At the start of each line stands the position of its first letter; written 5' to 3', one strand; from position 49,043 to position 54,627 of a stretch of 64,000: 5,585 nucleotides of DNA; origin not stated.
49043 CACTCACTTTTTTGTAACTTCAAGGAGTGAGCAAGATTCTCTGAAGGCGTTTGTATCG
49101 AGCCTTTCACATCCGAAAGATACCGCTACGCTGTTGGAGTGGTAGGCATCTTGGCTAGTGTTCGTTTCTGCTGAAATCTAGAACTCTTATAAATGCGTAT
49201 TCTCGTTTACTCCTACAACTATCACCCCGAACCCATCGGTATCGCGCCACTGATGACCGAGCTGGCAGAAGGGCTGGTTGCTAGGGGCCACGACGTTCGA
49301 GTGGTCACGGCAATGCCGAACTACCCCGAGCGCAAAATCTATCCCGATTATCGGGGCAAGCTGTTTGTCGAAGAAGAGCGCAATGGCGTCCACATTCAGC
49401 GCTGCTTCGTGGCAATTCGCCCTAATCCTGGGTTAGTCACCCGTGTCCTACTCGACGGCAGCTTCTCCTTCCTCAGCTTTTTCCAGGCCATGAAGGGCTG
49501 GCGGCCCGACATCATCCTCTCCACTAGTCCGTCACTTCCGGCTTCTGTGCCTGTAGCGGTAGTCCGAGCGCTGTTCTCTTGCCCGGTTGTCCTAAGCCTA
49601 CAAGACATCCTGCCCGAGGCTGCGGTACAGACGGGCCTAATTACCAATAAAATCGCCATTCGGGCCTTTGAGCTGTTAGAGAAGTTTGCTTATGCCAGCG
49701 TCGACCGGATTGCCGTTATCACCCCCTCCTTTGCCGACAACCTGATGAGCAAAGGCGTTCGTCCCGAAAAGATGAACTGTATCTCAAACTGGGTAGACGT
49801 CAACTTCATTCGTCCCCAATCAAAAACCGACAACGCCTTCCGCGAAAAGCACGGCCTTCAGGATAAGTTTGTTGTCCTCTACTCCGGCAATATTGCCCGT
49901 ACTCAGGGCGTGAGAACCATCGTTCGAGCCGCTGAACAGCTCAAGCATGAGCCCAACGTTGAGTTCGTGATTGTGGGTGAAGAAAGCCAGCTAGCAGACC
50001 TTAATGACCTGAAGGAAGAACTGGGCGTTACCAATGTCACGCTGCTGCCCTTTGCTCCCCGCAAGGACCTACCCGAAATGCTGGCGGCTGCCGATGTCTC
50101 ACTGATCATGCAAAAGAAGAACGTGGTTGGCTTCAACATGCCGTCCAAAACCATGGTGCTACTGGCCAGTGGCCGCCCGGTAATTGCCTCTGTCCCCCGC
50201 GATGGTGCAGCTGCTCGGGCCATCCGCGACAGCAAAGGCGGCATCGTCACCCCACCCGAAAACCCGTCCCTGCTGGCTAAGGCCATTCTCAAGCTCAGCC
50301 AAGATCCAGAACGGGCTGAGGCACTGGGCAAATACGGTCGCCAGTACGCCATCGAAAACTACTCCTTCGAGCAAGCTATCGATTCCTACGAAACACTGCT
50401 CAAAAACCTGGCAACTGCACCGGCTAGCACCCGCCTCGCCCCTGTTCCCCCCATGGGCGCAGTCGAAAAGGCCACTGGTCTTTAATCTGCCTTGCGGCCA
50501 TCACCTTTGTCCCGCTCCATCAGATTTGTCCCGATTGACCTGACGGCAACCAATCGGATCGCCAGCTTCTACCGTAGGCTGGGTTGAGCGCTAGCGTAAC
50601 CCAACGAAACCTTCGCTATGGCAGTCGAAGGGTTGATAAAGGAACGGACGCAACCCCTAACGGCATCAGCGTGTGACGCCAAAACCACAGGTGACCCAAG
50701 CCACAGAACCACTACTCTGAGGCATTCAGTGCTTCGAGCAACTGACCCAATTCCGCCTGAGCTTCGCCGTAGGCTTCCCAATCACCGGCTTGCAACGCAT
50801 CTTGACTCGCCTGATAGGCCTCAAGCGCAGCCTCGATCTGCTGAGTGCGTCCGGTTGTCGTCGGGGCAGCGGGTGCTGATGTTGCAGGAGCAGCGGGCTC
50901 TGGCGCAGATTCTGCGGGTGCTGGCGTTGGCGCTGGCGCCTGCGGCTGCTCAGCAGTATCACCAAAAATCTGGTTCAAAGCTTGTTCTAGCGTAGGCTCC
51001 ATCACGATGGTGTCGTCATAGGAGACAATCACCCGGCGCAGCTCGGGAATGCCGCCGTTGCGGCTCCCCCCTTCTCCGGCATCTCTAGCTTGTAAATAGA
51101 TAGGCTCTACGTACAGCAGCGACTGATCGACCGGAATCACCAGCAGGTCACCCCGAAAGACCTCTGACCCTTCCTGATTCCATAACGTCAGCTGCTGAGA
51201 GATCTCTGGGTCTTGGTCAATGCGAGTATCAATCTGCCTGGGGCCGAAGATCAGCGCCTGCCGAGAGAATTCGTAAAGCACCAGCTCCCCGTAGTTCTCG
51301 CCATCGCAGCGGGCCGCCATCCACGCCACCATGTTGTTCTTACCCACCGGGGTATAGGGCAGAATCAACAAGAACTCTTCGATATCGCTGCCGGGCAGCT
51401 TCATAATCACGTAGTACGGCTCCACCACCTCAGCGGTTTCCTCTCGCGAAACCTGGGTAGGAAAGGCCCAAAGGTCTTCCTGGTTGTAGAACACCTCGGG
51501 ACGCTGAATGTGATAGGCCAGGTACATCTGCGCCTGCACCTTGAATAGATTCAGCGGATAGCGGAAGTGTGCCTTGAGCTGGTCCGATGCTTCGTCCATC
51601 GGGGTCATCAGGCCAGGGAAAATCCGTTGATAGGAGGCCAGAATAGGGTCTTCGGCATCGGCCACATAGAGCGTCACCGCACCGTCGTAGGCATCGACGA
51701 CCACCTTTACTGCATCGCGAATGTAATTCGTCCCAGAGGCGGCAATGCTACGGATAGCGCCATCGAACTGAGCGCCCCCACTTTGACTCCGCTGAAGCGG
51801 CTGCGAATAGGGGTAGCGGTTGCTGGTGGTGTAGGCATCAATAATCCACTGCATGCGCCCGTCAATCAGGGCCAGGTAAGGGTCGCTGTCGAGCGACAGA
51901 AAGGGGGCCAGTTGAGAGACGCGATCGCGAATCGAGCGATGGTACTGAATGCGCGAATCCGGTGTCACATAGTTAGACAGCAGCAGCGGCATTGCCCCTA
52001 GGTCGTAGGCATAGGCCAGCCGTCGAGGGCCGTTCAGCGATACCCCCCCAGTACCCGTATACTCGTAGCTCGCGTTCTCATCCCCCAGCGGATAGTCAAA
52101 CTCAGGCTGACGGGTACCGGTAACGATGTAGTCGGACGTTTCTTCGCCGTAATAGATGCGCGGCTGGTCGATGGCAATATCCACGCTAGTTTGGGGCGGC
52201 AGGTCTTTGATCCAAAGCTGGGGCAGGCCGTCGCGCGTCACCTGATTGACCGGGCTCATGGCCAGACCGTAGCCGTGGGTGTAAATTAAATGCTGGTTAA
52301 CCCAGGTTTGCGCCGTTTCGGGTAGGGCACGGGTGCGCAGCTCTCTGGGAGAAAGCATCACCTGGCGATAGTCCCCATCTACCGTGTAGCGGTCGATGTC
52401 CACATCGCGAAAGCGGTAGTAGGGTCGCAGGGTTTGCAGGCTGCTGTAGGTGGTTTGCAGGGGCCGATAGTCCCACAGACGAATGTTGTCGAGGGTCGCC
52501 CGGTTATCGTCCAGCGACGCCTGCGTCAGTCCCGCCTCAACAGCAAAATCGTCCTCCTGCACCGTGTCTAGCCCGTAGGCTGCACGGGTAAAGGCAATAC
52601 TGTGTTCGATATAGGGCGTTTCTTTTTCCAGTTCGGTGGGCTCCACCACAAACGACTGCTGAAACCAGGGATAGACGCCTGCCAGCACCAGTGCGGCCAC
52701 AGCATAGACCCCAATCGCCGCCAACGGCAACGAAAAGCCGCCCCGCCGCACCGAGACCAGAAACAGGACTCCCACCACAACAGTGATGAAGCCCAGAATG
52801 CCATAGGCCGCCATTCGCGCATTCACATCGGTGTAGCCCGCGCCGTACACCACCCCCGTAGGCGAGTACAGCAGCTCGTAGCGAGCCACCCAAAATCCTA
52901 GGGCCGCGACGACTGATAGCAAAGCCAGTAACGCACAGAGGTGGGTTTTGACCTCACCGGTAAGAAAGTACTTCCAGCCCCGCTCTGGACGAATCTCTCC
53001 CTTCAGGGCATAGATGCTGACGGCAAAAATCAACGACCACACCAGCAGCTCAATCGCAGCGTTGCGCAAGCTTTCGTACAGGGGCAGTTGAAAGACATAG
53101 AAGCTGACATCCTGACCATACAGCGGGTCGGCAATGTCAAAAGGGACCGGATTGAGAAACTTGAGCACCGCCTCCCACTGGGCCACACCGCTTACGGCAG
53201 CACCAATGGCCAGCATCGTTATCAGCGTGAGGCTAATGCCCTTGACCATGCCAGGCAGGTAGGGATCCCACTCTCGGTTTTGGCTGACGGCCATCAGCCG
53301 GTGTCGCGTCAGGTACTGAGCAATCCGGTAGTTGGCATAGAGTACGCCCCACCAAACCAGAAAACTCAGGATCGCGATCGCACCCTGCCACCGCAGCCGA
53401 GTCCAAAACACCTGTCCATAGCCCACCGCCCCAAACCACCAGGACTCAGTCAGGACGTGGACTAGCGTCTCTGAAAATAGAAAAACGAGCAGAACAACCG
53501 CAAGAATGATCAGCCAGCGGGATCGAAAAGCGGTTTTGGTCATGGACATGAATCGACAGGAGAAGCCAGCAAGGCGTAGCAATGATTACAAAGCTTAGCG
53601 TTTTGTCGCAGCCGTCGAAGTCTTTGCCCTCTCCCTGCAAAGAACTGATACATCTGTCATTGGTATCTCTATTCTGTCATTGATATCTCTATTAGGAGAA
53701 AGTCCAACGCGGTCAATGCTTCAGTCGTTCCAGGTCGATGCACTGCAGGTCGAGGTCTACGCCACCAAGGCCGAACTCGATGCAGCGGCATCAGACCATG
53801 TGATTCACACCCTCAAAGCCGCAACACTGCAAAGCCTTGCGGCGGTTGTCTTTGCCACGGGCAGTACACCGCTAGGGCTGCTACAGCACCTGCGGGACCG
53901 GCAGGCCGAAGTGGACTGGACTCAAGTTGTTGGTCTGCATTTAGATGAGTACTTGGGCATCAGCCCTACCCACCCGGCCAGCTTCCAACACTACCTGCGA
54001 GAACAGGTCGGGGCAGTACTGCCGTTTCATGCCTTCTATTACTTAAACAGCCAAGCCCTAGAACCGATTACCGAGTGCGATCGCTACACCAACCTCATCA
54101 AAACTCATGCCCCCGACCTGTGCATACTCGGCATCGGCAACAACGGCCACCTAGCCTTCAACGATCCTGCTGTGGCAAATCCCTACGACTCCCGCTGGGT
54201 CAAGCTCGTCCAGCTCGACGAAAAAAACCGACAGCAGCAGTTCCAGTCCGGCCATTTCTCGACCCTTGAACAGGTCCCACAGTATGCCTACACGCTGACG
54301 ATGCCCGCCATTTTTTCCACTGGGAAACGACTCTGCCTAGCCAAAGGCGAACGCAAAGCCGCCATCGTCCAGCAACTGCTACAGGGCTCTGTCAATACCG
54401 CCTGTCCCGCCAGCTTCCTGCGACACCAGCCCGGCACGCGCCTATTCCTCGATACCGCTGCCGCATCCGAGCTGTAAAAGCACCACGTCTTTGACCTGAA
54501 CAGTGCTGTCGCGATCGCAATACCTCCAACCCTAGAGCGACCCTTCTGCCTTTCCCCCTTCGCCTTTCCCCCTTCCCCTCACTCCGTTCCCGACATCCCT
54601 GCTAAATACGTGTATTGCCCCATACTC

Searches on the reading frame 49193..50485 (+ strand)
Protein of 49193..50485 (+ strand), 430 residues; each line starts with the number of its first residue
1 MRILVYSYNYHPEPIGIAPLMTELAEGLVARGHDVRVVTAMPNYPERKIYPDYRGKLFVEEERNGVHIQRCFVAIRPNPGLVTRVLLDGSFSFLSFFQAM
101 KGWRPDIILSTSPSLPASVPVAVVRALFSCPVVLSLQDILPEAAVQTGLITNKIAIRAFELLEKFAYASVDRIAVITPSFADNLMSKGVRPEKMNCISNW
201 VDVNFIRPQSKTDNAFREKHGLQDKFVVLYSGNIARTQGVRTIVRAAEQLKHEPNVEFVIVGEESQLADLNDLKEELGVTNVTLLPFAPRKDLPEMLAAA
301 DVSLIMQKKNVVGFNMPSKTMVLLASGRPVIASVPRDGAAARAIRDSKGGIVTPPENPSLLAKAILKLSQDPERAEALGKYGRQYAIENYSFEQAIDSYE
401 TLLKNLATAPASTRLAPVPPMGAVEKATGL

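Call 87: search_protein_families(library=pfam, proteins=[window:49193-50485:+], max_evalue=0.0001)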
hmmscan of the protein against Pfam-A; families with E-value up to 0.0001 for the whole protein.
window:49193-50485:+ (430 aa): 5 families
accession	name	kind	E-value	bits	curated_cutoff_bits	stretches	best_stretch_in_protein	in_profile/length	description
PF00534.26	Glycos_transf_1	-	8.1e-24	84.5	26.4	1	215-384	4-171/172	Glycosyl transferases group 1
PF13579.12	Glyco_trans_4_4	-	7.9e-23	82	29.7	1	16-200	2-158/158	Glycosyl transferase 4-like domain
PF13692.12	Glyco_trans_1_4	-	9.6e-20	71.7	27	1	226-371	2-142/142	Glycosyl transferases group 1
PF13439.12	Glyco_transf_4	-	5.9e-16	59.4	28.5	1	16-204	3-169/170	Glycosyltransferase Family 4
PF13524.12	Glyco_trans_1_2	-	6e-05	23.5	25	0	245-397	4-140/144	Glycosyl transferase-like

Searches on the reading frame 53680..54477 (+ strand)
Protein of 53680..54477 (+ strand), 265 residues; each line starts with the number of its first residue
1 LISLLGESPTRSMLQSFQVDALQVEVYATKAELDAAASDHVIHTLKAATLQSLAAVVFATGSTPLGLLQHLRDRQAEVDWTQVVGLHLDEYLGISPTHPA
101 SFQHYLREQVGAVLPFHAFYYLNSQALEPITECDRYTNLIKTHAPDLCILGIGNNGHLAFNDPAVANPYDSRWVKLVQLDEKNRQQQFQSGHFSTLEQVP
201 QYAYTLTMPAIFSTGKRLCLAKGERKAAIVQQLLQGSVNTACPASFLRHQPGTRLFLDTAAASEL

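Call 87: search_protein_families(library=pfam, proteins=[window:53680-54477:+], max_evalue=0.0001)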
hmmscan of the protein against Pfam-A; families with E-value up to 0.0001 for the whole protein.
window:53680-54477:+ (265 aa): 1 family
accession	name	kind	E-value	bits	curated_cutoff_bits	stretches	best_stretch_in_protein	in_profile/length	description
PF01182.26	Glucosamine_iso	-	1.3e-19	71.4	27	1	29-250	2-219/225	Glucosamine-6-phosphate isomerases/6-phosphogluconolactonase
